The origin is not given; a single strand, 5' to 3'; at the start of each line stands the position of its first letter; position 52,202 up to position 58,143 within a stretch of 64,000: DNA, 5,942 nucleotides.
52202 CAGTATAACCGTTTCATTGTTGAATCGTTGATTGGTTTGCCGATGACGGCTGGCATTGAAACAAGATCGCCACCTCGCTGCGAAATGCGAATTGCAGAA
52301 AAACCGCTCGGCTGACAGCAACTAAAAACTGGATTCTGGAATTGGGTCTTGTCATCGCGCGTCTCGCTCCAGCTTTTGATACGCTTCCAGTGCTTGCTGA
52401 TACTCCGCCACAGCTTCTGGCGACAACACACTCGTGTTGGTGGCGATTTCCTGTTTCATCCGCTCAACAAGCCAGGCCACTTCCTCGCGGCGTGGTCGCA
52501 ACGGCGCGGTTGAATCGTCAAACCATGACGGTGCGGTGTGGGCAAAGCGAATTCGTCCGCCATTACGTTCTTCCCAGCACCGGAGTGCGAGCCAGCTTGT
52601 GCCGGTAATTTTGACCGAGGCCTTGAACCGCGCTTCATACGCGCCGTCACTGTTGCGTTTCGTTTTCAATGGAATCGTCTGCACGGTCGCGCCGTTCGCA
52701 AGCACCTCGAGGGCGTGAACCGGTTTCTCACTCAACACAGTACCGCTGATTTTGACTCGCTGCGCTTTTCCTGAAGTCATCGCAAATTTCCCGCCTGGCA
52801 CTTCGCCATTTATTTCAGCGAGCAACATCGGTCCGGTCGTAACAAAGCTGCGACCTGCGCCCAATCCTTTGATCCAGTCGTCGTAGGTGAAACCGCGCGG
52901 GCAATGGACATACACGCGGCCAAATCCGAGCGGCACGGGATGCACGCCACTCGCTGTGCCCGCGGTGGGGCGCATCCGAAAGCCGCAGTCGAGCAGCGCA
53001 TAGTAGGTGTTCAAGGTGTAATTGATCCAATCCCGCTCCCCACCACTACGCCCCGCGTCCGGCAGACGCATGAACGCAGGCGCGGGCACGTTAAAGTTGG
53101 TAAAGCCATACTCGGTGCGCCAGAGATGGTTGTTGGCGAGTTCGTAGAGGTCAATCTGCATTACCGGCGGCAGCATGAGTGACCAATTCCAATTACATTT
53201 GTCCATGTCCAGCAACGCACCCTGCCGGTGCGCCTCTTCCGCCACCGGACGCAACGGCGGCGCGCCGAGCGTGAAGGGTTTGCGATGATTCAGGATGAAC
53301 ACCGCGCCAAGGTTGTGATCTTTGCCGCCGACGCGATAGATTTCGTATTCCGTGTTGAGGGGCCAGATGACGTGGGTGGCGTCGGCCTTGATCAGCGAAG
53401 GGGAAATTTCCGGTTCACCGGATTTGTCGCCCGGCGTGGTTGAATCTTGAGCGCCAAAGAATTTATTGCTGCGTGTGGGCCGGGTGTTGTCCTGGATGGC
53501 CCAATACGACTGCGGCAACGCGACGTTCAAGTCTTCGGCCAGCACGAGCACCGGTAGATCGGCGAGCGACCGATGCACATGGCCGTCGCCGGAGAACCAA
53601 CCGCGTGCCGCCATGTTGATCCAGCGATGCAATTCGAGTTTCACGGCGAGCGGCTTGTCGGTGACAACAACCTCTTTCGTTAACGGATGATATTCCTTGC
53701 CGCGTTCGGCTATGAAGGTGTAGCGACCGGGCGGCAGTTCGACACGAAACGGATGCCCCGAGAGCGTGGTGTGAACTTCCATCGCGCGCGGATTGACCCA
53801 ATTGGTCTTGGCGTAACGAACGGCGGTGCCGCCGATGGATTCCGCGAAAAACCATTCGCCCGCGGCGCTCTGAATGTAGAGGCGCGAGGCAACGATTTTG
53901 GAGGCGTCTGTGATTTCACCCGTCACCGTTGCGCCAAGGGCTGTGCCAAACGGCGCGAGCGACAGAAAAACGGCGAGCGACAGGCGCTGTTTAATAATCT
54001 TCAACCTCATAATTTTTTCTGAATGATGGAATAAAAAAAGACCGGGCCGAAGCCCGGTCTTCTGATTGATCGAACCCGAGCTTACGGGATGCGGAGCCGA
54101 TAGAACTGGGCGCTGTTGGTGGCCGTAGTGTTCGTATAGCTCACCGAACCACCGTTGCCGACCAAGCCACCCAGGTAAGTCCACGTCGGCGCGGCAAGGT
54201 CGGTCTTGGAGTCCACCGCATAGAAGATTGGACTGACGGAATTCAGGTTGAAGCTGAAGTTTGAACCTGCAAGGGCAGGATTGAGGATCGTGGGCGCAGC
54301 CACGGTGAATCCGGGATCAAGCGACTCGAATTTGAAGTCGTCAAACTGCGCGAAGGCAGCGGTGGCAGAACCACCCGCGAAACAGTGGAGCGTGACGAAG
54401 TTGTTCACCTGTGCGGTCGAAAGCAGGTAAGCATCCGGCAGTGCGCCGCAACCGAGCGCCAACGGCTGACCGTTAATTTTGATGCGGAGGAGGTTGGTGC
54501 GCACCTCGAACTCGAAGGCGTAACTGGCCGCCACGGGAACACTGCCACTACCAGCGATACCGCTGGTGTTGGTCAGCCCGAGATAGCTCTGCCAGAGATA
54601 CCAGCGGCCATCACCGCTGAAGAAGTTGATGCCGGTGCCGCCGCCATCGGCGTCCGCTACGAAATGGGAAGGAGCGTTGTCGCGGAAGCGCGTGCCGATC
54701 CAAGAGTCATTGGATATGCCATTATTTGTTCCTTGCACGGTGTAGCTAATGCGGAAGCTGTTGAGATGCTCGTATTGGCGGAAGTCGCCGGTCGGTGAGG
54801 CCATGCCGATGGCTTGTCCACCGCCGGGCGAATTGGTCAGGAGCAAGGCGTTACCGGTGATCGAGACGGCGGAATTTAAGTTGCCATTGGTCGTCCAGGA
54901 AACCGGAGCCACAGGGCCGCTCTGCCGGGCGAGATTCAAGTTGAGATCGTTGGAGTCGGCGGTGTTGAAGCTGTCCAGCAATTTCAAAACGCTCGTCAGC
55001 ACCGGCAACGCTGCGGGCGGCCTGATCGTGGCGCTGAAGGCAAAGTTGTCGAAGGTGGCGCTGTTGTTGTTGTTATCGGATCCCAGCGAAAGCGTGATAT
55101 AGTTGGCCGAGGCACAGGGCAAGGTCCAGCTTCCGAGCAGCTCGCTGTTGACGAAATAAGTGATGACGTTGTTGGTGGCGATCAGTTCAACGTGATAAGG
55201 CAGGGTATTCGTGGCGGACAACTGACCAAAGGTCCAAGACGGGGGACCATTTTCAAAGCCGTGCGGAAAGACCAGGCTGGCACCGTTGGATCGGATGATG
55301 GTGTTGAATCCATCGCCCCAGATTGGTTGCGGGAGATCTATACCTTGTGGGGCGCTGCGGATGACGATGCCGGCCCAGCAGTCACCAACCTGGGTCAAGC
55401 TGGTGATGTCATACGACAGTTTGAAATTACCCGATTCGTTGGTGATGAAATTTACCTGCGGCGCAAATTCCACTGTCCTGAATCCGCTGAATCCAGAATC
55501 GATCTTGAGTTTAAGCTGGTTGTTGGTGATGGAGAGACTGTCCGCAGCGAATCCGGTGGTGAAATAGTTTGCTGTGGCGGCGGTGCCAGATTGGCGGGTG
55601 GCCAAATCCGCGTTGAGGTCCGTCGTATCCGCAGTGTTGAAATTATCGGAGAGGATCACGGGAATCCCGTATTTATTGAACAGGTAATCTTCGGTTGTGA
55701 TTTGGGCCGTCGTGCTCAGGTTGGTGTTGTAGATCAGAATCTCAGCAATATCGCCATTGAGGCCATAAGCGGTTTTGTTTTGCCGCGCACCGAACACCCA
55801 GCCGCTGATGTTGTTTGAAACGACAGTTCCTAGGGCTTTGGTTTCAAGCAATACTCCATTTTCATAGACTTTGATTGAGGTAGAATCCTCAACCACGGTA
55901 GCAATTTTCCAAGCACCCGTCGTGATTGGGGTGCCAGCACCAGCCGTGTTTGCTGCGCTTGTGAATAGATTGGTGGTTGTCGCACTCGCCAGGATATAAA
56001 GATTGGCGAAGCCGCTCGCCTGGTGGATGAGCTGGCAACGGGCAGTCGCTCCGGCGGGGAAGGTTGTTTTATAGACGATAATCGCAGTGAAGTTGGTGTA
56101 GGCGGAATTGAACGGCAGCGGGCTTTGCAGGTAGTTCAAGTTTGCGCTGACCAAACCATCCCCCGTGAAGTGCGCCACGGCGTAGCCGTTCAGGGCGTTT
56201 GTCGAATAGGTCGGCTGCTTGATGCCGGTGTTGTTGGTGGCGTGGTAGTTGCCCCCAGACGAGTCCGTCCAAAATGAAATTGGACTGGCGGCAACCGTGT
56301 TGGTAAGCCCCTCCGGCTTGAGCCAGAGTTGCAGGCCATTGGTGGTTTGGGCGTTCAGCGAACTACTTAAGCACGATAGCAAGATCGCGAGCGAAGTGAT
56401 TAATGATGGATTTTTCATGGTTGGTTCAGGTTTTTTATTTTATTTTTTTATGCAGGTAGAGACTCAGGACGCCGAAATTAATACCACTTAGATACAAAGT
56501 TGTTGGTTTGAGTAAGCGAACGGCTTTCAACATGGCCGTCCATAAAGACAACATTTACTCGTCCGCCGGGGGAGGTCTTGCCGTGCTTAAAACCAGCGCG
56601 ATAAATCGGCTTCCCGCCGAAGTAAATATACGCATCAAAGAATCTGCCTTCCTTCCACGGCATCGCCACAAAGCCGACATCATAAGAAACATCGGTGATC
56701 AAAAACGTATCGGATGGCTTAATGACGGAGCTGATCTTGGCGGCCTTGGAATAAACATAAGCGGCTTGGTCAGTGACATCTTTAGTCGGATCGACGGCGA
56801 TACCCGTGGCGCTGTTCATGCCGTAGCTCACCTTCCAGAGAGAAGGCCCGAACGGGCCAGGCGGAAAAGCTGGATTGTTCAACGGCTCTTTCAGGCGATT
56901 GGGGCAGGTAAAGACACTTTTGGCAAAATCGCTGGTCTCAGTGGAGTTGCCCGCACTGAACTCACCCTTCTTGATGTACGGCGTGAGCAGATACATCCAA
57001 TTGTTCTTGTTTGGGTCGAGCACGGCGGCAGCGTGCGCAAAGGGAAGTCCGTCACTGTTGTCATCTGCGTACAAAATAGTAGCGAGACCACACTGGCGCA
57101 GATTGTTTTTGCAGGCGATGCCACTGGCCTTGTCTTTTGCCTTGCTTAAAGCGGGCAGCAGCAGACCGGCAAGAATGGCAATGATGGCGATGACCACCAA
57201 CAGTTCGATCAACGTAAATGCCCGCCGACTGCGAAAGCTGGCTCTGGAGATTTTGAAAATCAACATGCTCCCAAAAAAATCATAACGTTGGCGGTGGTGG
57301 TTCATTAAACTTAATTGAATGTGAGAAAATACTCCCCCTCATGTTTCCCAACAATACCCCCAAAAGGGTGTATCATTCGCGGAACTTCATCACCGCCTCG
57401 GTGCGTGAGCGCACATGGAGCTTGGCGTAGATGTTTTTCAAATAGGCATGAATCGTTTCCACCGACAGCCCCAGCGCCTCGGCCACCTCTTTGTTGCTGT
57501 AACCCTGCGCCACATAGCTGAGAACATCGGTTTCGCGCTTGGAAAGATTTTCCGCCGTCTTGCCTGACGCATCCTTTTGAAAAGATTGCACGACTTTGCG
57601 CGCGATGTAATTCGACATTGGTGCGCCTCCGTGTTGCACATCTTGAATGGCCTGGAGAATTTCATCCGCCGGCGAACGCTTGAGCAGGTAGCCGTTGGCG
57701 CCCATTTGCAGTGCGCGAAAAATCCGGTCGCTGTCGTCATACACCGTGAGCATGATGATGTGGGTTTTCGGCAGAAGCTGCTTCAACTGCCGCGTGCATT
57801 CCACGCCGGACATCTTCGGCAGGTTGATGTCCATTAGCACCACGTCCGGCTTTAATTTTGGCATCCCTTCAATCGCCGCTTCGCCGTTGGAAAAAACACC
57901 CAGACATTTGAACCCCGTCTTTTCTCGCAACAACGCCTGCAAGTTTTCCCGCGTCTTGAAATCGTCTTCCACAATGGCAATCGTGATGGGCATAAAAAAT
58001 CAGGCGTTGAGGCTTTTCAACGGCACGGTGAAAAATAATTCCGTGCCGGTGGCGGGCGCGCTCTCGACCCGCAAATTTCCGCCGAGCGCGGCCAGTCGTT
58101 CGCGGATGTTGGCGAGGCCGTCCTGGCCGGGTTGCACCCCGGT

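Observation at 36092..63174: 27-kb island integrated at tRNA-Gly(CCC): intact tRNA at one end, a 34-nt copy of its 3' end at the other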

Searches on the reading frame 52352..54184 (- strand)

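Call 8: search_protein_families(library=pfam, proteins=[window:52352-54184:-], max_evalue=0.01)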
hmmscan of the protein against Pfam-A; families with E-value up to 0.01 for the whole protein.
window:52352-54184:- (610 aa): 0 families

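Call 27: search_protein_families(library=pfam, proteins=[window:52352-54184:-], max_evalue=5)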
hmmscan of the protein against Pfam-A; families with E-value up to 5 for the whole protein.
window:52352-54184:- (610 aa): 1 family
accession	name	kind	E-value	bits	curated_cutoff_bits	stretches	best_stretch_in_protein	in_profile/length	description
PF13620.12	CarboxypepD_reg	-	0.063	14.1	32.3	1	133-178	28-74/82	Carboxypeptidase regulatory-like domain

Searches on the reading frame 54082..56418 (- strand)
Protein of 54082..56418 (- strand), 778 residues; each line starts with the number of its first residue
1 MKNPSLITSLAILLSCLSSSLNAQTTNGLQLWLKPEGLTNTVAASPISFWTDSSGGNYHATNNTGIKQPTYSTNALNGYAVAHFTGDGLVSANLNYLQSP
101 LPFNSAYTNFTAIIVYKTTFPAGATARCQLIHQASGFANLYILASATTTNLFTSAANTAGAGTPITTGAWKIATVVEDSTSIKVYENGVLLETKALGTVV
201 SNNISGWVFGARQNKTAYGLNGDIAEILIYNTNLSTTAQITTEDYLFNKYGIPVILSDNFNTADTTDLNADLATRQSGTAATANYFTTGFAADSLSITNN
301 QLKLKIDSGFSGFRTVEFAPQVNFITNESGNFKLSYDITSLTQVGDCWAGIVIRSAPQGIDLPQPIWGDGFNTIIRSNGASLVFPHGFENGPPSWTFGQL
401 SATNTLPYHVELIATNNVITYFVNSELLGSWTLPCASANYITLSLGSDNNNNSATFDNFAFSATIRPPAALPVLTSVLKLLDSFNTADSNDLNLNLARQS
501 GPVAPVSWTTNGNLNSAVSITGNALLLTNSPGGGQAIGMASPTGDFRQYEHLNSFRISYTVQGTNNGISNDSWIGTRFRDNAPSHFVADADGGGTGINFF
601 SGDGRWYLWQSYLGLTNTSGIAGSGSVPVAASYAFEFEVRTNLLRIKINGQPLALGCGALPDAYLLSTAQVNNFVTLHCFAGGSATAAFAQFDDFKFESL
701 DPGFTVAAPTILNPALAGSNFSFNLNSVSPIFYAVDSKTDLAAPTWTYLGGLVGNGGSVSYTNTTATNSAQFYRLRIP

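Call 8: search_protein_families(library=pfam, proteins=[window:54082-56418:-], max_evalue=0.01)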
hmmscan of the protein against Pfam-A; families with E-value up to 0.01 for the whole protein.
window:54082-56418:- (778 aa): 2 families
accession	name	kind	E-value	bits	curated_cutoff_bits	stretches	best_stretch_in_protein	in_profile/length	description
PF13385.13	Laminin_G_3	-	7.7e-10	39.6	27.6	1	129-236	35-147/151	Concanavalin A-like lectin/glucanases superfamily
PF02973.23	Sialidase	-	0.0025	17.8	26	1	177-236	113-178/189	Sialidase, N-terminal domain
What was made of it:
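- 54082..56418 (-): 778-aa Laminin_G_3 (concanavalin-like lectin/glucanase) protein. call 8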

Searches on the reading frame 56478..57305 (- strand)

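Call 8: search_protein_families(library=pfam, proteins=[window:56478-57305:-], max_evalue=0.01)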
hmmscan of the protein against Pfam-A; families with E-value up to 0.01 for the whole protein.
window:56478-57305:- (275 aa): 2 families
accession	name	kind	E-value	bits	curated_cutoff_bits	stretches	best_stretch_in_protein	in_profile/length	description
PF07963.17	N_methyl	-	4.9e-08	32.6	21.2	1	25-50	2-27/27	Prokaryotic N-terminal methylation motif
PF07596.16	SBP_bac_10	-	5.8e-05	23.7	23.3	1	63-115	10-64/268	Protein of unknown function (DUF1559)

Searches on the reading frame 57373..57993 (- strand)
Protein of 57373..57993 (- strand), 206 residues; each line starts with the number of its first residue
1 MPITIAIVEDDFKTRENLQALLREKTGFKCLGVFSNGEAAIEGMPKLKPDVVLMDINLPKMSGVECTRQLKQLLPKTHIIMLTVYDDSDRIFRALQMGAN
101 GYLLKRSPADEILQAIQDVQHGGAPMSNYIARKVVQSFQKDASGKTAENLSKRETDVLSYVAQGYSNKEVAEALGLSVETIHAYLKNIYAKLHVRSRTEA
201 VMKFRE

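Call 8: search_protein_families(library=pfam, proteins=[window:57373-57993:-], max_evalue=0.01)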
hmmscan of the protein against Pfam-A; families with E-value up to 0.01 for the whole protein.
window:57373-57993:- (206 aa): 13 families
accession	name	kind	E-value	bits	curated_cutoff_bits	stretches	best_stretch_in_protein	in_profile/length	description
PF00072.30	Response_reg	-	6.2e-29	100.8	30.2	1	5-117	1-111/111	Response regulator receiver domain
PF00196.25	GerE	-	2.4e-20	72.3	23.5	1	149-202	2-55/57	Bacterial regulatory proteins, luxR family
PF08281.18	Sigma70_r4_2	-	9e-06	25.7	25.7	1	149-192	10-54/54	Sigma-70, region 4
PF13412.12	HTH_24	-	0.00016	21.6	21.9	1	164-186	17-39/48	Winged helix-turn-helix DNA-binding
PF01381.28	HTH_3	-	0.00051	20.5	23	1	162-188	7-33/55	Helix-turn-helix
PF06056.18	Terminase_5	-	0.00051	20.4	20.3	1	163-186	12-35/58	Putative ATPase subunit of terminase (gpP-like)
PF04545.22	Sigma70_r4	-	0.001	19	24.1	1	150-192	5-48/50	Sigma-70, region 4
PF07638.17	Sigma70_ECF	-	0.0015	18.9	21.1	1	159-195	146-182/185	ECF sigma factor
PF13384.12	HTH_23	-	0.0015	18.7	24.6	1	160-186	13-39/50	Homeodomain-like domain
PF13936.12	HTH_38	-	0.0028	17.8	27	0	161-182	17-38/44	Helix-turn-helix domain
PF13518.12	HTH_28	-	0.003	18.1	25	1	157-183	5-30/52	Helix-turn-helix domain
PF14493.12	HTH_40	-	0.0084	16.8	27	0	158-191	6-39/89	Helix-turn-helix domain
PF00376.29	MerR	-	0.0099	16.1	28.2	0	168-186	3-21/38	MerR family regulatory protein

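Call 22: find_encoding_contigs(protein=window:57373-57993:-, flank=10000, max_places=10)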
Protein window:57373-57993:- (206 aa): 1 contig read that carries it; 1 place shown.
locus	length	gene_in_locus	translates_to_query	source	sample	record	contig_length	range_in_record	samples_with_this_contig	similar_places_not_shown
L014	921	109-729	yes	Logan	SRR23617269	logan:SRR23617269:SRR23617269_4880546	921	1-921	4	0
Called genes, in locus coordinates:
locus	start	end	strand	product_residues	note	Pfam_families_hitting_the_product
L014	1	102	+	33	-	?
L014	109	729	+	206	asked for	PF00072:Response_reg, PF08281:Sigma70_r4_2 (faint), PF00196:GerE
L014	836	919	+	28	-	?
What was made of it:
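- Tried and rejected: The response regulator matched only a 921-nt Logan contig (call 22).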
